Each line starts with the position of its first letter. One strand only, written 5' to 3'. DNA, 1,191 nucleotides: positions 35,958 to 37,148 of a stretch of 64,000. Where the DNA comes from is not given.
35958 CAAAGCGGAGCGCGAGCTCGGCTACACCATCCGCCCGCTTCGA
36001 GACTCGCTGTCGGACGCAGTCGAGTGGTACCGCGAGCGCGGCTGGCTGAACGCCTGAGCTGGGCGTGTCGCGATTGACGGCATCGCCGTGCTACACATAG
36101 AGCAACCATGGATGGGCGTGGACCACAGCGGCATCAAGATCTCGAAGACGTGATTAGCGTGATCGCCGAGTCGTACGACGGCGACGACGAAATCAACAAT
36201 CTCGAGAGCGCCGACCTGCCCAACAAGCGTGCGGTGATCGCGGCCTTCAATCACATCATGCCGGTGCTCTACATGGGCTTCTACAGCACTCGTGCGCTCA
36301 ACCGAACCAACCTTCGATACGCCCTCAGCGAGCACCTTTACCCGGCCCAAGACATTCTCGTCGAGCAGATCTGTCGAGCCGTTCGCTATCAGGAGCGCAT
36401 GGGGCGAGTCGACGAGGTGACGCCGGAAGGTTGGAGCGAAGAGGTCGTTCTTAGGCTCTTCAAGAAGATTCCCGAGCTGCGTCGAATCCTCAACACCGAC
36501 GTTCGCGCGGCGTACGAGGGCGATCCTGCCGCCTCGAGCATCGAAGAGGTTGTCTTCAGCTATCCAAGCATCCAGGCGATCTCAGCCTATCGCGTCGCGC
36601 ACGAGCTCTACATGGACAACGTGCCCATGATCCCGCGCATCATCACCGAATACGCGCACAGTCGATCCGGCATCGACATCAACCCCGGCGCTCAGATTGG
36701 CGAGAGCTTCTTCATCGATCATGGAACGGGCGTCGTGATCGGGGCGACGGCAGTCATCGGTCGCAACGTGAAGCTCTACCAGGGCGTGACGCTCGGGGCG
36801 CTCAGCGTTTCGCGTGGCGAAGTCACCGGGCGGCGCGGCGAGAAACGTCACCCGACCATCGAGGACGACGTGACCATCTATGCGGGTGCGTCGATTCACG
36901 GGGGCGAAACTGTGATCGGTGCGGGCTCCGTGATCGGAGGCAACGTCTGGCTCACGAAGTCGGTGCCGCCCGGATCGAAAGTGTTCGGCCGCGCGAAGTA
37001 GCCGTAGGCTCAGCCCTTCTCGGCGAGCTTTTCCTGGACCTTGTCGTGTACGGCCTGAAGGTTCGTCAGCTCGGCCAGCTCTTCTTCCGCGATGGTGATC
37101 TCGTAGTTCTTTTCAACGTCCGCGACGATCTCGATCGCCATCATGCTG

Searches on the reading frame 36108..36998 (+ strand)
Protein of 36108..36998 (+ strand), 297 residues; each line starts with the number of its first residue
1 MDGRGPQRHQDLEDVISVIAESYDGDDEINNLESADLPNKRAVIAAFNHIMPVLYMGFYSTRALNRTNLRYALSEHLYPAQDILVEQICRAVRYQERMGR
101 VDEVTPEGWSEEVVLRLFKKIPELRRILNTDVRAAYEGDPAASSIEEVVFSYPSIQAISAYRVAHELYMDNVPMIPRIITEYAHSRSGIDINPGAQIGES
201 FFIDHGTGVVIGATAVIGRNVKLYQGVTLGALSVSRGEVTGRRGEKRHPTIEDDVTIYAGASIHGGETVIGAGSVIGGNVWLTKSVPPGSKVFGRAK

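Call 40: search_protein_families(library=ncbifam, proteins=[window:36108-36998:+], max_evalue=1e-10)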
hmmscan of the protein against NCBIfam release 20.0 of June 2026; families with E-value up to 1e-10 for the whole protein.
window:36108-36998:+ (297 aa): 3 families
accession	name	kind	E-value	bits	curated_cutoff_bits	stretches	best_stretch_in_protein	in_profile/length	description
TIGR01172.1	cysE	equivalog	8.4e-46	156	210.65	1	129-294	2-158/162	serine O-acetyltransferase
NF041874.1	EPS_EpsC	equivalog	6.2e-44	149.7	150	1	129-294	2-158/168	serine O-acetyltransferase EpsC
NF008349.0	PRK11132.1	equivalog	3.5e-27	95.2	397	1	104-293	57-237/273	serine O-acetyltransferase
